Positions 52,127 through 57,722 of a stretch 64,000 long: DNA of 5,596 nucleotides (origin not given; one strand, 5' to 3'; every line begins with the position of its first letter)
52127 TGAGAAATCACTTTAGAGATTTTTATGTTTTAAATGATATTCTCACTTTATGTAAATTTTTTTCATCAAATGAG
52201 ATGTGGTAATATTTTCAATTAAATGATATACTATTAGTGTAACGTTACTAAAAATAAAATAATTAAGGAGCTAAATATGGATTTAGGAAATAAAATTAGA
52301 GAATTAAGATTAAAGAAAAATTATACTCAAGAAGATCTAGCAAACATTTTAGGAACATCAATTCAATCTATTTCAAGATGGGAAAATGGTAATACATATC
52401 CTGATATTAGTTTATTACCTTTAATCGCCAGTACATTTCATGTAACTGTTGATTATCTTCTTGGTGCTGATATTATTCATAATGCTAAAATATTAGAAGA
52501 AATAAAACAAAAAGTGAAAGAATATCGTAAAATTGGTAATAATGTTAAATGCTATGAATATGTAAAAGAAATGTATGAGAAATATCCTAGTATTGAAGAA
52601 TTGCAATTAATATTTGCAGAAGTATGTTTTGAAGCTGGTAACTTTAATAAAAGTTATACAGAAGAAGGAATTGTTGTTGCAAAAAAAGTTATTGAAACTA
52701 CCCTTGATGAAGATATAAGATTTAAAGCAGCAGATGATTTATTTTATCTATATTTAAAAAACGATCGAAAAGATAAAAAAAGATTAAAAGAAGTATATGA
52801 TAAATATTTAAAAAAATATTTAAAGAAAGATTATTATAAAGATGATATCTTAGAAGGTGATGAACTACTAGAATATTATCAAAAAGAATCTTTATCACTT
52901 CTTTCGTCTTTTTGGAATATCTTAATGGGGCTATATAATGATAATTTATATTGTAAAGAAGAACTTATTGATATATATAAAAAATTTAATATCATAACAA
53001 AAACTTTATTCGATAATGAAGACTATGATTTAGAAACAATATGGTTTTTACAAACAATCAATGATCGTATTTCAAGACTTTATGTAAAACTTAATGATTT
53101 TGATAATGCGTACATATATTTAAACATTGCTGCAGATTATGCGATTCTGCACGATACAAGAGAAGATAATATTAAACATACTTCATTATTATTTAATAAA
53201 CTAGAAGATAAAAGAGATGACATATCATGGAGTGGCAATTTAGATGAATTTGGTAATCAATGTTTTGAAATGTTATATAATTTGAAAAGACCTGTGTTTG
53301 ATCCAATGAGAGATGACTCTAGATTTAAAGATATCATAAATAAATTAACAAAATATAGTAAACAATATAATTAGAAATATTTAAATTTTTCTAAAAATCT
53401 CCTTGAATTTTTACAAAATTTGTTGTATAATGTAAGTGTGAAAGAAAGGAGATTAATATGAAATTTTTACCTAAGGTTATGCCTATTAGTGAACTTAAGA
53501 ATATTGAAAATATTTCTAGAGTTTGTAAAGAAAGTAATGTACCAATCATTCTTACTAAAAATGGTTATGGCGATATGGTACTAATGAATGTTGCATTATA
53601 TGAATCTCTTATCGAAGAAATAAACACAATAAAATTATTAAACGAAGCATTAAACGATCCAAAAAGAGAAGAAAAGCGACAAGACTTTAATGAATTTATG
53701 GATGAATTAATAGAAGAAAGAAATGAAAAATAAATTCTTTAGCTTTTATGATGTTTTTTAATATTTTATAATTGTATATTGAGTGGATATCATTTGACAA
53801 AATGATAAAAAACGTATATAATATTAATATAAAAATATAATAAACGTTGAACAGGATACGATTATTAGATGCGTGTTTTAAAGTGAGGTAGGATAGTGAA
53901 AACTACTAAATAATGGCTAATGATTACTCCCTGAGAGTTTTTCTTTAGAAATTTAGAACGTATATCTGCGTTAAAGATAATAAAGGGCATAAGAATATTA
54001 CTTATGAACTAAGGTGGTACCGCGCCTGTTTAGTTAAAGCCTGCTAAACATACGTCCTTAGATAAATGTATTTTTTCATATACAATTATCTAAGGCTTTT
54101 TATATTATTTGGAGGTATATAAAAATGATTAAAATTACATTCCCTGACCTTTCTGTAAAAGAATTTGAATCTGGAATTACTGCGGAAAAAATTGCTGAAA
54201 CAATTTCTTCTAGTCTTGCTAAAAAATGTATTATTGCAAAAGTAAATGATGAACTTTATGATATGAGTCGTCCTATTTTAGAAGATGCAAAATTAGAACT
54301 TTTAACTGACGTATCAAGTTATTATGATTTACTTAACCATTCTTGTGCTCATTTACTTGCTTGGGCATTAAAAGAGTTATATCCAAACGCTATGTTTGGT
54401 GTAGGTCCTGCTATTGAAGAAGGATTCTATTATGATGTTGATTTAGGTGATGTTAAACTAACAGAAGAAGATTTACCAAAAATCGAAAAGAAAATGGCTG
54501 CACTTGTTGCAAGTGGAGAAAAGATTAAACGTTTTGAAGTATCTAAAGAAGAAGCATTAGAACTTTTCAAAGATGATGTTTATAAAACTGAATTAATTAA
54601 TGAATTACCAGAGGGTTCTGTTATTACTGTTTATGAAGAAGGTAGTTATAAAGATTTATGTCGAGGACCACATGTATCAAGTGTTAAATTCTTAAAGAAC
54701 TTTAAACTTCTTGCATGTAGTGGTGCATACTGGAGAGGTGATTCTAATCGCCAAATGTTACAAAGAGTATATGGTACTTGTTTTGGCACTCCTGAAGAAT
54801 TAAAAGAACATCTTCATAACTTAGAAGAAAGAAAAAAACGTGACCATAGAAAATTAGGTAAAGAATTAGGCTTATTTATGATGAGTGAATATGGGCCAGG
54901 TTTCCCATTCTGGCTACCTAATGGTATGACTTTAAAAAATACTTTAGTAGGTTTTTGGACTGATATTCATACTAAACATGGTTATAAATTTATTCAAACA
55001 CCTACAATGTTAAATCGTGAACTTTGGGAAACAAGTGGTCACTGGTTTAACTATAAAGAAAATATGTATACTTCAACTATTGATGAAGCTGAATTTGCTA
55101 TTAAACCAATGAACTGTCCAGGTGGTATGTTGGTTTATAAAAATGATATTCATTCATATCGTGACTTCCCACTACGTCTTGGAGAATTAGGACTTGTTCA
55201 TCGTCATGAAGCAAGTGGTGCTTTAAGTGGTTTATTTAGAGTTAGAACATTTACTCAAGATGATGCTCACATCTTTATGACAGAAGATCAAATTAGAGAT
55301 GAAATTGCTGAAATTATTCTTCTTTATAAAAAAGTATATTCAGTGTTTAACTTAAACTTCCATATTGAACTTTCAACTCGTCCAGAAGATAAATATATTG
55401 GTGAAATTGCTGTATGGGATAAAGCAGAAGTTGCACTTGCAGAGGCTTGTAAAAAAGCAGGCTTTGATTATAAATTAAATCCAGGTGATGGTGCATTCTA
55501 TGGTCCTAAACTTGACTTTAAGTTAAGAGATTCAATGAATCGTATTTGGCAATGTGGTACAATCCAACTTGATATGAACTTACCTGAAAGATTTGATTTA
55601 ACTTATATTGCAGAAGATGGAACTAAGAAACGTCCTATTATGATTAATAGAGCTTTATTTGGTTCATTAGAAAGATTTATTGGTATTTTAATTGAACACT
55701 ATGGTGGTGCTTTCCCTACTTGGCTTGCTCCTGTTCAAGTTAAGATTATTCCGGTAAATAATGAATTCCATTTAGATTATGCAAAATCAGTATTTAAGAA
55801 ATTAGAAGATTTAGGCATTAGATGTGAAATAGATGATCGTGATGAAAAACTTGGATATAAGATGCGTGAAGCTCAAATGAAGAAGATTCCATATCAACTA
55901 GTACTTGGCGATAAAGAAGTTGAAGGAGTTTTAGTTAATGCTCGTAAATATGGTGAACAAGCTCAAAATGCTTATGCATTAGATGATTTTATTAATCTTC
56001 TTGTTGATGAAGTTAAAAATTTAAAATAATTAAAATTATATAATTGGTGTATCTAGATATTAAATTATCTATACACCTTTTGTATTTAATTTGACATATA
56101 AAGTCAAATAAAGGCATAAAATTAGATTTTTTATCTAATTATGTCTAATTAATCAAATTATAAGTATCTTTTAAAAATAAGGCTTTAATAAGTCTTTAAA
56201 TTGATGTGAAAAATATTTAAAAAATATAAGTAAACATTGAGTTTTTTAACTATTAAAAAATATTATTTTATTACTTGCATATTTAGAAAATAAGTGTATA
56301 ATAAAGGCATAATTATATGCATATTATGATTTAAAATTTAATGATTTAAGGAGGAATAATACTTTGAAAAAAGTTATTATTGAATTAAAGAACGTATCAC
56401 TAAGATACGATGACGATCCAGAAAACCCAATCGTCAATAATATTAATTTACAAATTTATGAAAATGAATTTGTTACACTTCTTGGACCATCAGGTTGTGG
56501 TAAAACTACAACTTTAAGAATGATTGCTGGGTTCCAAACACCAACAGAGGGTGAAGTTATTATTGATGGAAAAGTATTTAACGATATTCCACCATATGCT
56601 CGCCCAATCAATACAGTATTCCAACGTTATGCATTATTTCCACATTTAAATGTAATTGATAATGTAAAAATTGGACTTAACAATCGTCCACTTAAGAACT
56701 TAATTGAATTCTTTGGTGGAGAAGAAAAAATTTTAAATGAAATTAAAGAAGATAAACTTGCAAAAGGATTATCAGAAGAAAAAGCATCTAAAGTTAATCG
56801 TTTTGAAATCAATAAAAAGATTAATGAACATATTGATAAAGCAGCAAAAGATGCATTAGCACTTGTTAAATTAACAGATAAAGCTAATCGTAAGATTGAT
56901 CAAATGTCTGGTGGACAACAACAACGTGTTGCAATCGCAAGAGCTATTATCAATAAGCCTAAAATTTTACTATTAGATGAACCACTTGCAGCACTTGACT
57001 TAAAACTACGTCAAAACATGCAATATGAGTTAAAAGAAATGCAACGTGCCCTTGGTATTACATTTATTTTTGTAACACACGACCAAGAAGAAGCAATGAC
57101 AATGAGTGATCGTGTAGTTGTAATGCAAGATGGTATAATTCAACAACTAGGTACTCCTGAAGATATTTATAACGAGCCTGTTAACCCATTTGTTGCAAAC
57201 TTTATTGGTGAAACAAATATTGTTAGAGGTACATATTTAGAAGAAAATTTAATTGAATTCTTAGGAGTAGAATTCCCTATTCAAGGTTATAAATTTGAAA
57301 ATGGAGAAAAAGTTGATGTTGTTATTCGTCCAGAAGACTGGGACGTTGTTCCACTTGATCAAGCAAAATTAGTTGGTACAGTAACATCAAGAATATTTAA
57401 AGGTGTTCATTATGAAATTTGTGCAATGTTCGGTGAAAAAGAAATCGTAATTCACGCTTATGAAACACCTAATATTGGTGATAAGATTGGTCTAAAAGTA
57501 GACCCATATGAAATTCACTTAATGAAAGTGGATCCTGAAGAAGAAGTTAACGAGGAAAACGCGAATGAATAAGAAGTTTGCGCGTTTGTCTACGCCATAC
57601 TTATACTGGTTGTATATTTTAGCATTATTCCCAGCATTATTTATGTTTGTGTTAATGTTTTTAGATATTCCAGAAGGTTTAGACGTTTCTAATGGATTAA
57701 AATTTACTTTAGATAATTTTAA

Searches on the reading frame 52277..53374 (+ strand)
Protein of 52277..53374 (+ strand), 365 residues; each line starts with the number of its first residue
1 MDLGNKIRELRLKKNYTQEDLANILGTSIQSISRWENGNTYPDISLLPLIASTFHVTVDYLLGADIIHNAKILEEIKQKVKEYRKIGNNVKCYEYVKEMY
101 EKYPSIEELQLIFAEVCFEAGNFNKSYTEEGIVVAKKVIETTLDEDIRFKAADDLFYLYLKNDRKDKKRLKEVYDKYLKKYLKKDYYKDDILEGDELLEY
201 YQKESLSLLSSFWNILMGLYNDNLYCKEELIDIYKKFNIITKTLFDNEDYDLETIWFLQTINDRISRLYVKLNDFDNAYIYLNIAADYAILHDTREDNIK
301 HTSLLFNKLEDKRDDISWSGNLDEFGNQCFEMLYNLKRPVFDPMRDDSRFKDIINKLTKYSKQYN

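Call 85: search_protein_families(library=pfam, proteins=[window:52277-53374:+], max_evalue=1e-8)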
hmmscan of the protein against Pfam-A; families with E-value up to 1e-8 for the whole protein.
window:52277-53374:+ (365 aa): 2 families
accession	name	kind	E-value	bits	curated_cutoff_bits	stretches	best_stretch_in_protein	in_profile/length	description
PF01381.28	HTH_3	-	1.1e-14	54.6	23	1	7-61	1-55/55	Helix-turn-helix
PF12844.13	HTH_19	-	6.9e-12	45.5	30.2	1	4-62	1-59/64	Helix-turn-helix domain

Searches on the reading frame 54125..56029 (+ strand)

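Call 85: search_protein_families(library=pfam, proteins=[window:54125-56029:+], max_evalue=1e-8)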
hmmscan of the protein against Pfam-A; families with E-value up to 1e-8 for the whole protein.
window:54125-56029:+ (634 aa): 4 families
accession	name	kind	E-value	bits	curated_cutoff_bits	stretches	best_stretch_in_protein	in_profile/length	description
PF00587.30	tRNA-synt_2b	-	1e-46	159.7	29.3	1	319-526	5-179/179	tRNA synthetase class II core domain (G, H, P, S and T)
PF03129.25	HGTP_anticodon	-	3e-21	75.8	21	1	538-627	1-92/94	Anticodon binding domain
PF02824.27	TGS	-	1.8e-14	53.9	22.2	1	2-61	1-60/60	TGS domain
PF07973.19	tRNA_SAD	-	7.6e-13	48.7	24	1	167-216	1-44/44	Threonyl and Alanyl tRNA synthetase second additional domain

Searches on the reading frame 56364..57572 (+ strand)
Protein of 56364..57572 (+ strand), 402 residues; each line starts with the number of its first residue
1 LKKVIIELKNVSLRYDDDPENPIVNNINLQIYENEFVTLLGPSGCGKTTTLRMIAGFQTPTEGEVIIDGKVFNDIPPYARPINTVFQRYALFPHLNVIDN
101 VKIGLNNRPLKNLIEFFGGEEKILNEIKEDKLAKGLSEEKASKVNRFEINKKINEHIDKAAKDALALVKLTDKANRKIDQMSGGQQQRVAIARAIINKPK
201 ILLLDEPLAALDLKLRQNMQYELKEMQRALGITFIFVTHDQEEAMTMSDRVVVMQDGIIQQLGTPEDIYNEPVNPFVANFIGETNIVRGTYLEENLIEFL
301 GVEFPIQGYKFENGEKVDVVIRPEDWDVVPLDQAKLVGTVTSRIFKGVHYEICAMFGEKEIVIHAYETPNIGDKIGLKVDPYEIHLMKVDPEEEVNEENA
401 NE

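Call 85: search_protein_families(library=pfam, proteins=[window:56364-57572:+], max_evalue=1e-8)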
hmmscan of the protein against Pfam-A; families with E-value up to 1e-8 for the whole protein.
window:56364-57572:+ (402 aa): 1 family
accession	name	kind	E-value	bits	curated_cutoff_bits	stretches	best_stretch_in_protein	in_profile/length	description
PF00005.33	ABC_tran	-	1e-36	127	25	1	24-209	1-137/137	ABC transporter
